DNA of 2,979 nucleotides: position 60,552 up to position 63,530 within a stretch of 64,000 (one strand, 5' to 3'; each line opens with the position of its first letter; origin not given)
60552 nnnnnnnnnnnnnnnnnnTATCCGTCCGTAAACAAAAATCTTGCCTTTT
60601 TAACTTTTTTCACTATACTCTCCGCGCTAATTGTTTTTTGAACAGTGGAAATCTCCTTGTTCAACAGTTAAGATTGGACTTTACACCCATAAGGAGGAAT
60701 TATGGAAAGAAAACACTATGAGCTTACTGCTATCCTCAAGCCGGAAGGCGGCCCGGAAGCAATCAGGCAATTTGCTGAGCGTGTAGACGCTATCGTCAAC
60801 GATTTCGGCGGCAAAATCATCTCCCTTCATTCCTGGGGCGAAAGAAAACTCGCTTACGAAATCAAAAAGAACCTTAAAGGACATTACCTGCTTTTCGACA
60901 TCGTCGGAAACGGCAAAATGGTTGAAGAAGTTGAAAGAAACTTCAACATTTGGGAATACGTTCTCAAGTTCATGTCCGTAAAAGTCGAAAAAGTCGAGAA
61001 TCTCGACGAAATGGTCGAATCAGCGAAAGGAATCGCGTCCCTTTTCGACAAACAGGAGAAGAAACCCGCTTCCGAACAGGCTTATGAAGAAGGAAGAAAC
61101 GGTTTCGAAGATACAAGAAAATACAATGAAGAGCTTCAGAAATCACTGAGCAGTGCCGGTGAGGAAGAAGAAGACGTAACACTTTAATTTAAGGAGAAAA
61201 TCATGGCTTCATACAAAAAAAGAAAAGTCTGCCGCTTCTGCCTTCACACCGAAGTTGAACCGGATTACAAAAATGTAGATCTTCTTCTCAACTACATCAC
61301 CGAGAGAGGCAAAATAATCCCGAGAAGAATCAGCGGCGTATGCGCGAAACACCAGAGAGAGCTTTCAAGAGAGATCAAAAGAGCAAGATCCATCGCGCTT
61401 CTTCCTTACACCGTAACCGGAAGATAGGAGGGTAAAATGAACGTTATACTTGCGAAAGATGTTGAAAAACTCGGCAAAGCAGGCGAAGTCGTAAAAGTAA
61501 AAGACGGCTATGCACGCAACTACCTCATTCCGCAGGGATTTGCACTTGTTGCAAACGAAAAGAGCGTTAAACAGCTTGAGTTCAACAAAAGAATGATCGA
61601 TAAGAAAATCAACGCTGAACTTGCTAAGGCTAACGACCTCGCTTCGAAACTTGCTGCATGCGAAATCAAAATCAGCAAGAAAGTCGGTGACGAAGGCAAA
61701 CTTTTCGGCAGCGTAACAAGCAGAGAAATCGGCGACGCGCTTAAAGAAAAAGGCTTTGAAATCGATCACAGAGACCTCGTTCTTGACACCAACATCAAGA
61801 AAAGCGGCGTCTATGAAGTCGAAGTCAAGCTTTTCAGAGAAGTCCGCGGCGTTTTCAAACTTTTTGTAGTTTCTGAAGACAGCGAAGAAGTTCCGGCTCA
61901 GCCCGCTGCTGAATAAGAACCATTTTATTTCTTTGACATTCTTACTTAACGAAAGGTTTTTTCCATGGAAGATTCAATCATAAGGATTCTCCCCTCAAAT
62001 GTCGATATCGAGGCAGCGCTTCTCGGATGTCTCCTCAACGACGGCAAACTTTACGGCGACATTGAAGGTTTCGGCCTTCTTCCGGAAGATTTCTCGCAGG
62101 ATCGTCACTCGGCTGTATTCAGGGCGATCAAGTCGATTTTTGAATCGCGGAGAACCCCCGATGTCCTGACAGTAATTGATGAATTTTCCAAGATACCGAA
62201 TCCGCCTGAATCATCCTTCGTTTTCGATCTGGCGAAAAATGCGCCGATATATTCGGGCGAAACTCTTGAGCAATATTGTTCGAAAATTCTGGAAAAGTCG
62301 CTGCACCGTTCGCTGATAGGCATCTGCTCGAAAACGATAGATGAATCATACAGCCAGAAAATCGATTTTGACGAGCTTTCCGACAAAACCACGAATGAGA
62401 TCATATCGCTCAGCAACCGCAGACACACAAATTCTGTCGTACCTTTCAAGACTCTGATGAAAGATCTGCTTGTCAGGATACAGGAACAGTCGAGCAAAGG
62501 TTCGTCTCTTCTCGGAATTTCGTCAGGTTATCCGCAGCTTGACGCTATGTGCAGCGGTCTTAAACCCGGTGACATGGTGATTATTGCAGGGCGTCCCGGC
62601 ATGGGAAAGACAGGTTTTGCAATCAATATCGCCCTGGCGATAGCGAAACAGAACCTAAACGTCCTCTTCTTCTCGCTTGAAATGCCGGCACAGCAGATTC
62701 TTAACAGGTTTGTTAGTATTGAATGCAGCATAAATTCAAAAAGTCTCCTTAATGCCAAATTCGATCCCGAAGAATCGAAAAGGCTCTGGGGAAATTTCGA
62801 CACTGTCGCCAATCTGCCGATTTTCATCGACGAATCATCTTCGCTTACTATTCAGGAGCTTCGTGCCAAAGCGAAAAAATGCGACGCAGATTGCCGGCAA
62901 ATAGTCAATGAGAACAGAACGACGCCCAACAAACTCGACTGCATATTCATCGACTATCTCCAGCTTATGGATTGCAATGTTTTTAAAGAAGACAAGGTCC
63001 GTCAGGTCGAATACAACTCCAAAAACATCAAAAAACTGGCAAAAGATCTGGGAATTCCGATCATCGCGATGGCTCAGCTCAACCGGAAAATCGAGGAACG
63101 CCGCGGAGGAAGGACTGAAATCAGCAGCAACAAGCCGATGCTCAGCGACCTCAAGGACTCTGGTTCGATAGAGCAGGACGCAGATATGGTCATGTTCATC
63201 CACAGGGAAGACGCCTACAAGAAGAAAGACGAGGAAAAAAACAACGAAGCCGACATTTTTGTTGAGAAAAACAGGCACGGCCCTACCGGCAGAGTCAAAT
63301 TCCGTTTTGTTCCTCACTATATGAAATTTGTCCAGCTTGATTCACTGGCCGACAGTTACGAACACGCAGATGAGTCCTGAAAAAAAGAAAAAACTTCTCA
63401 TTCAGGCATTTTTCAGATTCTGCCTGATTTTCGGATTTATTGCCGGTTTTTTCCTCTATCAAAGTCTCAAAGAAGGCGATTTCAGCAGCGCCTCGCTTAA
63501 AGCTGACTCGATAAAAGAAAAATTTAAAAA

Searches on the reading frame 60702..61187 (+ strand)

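Call 12: search_protein_families(library=pfam, proteins=[window:60702-61187:+])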
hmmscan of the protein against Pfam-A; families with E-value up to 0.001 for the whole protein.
window:60702-61187:+ (161 aa): 1 family
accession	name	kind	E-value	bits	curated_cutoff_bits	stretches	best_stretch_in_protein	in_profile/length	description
PF01250.22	Ribosomal_S6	-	1.9e-25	89.3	27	1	5-94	1-90/90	Ribosomal protein S6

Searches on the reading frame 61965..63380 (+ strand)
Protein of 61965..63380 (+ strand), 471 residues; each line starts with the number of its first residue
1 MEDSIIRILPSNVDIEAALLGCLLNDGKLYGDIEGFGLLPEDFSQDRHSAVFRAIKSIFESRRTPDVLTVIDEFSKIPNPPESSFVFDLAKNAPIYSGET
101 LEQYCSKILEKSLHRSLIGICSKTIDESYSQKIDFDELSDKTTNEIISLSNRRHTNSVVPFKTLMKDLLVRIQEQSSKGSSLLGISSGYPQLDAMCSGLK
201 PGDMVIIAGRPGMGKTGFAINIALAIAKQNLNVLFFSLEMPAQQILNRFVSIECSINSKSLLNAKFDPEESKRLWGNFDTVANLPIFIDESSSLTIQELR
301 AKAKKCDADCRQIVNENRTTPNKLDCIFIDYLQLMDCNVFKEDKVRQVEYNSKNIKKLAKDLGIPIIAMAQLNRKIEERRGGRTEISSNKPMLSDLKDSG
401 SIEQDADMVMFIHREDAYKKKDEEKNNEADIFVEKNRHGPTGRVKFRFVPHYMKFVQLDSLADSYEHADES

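Call 12: search_protein_families(library=pfam, proteins=[window:61965-63380:+])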
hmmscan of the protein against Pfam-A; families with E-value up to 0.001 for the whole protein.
window:61965-63380:+ (471 aa): 7 families
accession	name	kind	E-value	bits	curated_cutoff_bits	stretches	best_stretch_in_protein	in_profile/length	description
PF03796.21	DnaB_C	-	3.8e-84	282.5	27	1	184-456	1-254/255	DnaB-like helicase C terminal domain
PF00772.26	DnaB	-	1.8e-14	54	23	1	9-109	2-102/103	DnaB-like helicase N terminal domain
PF13481.12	AAA_25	-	8.7e-10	39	27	1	189-371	19-189/195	AAA domain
PF06745.19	ATPase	-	4.7e-07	29.8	26.6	1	186-254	2-72/231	KaiC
PF07088.17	GvpD_P-loop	-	0.00013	22.4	24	1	200-269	8-76/189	GvpD gas vesicle protein, P-loop domain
PF13604.12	AAA_30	-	0.00022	21.4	27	1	191-308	6-114/191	AAA domain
PF13479.12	AAA_24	-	0.0009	19.6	27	0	204-334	4-75/195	AAA domain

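Call 64: find_homologous_proteins(query=window:61965-63380:+, max_evalue=1e-60)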
Query window:61965-63380:+ (471 aa): 2483 proteins with E <= 1e-60 among 8000 candidates; the best 120 are listed.
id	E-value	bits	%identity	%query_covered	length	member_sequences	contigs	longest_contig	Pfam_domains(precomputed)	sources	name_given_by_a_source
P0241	0.0e+0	1045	100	100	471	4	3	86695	PF06745.20,PF03796.22,PF00772.27,PF13481.13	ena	-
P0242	1.5e-270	916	86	100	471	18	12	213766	PF06745.20,PF03796.22,PF00772.27,PF13481.13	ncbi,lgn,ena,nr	ncbi:replicative DNA helicase [bacterium]|nr:replicative DNA helicase [bacterium]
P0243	2.5e-268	908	85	100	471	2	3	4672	PF06745.20,PF03796.22,PF00772.27,PF13481.13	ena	-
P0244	5.6e-266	900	85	100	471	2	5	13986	PF06745.20,PF03796.22,PF00772.27,PF13481.13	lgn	-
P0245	5.8e-266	900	85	100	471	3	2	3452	PF06745.20,PF03796.22,PF00772.27,PF13481.13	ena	-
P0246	2.6e-265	898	84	100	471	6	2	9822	PF06745.20,PF03796.22,PF00772.27,PF13481.13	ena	-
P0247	5.0e-265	897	84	100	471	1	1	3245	PF06745.20,PF03796.22,PF00772.27,PF13481.13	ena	-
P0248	8.3e-265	897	85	100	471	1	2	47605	PF06745.20,PF03796.22,PF00772.27,PF13481.13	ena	-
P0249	2.0e-264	895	84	100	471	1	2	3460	PF06745.20,PF03796.22,PF00772.27,PF13481.13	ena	-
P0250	3.1e-264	895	84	100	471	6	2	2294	PF06745.20,PF03796.22,PF00772.27,PF13481.13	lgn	-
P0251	3.6e-264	895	83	100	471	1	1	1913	PF06745.20,PF03796.22,PF00772.27,PF13481.13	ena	-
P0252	4.2e-264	894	86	100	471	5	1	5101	PF06745.20,PF03796.22,PF00772.27,PF13481.13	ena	-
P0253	5.1e-264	894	83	100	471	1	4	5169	PF06745.20,PF03796.22,PF00772.27,PF13481.13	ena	-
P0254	3.1e-263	891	83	100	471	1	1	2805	PF06745.20,PF03796.22,PF00772.27,PF13481.13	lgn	-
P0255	5.9e-262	887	84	100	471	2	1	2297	PF06745.20,PF03796.22,PF00772.27,PF13481.13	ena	-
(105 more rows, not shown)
